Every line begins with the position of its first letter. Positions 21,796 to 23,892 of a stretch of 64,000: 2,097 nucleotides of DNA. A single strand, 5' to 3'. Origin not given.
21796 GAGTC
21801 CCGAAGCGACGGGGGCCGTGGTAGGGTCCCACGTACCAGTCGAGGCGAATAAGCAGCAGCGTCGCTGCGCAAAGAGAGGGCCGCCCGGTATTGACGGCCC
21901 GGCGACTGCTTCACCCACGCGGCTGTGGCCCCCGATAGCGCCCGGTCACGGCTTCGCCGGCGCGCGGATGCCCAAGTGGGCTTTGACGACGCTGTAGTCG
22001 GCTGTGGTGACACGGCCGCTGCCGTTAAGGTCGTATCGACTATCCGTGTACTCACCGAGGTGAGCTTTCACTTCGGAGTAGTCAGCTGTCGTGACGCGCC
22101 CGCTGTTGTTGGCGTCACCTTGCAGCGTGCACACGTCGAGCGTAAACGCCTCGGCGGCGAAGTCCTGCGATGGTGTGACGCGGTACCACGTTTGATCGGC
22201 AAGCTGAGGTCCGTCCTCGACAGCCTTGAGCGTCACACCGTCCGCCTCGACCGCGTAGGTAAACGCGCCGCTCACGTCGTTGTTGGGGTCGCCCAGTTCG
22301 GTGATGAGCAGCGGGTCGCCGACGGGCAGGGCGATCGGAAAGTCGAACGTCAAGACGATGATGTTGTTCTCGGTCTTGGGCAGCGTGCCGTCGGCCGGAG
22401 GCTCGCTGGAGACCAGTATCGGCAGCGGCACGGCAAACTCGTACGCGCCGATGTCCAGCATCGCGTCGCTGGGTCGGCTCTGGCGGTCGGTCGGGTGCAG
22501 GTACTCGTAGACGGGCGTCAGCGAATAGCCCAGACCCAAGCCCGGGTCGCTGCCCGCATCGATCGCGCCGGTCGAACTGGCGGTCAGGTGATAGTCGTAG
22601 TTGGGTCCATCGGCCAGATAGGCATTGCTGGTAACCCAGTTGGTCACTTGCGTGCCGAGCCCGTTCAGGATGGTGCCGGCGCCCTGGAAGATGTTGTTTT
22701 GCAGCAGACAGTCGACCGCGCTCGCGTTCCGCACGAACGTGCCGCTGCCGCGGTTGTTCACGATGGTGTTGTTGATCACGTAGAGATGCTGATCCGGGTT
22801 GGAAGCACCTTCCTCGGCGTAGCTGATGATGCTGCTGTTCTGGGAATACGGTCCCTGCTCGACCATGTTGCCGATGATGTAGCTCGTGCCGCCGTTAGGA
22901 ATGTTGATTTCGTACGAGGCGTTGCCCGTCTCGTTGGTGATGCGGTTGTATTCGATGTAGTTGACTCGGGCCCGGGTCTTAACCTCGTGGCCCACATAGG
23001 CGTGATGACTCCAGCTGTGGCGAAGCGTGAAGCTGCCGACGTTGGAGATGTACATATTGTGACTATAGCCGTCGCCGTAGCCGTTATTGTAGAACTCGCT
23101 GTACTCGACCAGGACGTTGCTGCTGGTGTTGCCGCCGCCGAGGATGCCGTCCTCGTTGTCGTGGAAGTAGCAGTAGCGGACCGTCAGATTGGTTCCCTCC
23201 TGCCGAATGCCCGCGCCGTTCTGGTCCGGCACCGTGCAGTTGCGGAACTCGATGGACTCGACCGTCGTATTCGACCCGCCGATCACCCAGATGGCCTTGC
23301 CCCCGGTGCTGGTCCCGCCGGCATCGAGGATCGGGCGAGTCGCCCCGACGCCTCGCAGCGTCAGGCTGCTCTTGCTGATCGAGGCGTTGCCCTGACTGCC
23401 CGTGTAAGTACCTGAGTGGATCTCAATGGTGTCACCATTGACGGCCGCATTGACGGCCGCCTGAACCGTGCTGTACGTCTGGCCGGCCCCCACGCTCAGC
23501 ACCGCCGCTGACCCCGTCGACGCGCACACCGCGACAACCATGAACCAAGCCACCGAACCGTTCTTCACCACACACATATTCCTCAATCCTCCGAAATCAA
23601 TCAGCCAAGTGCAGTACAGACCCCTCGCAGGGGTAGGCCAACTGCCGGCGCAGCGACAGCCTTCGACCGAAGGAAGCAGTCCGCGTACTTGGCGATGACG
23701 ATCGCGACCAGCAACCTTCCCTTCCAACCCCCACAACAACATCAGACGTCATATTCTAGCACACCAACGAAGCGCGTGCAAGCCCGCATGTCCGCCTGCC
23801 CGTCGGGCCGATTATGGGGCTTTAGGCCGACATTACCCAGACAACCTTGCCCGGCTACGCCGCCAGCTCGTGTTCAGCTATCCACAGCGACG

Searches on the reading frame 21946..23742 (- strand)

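Call 71: search_protein_families(library=pfam, proteins=[window:21946-23742:-], max_evalue=0.00001)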
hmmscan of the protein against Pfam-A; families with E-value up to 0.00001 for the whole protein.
window:21946-23742:- (598 aa): 1 family
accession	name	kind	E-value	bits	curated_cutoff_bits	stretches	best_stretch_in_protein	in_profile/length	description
PF00404.24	Dockerin_1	-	5.3e-08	33.4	22.9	1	542-590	2-56/57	Dockerin type I domain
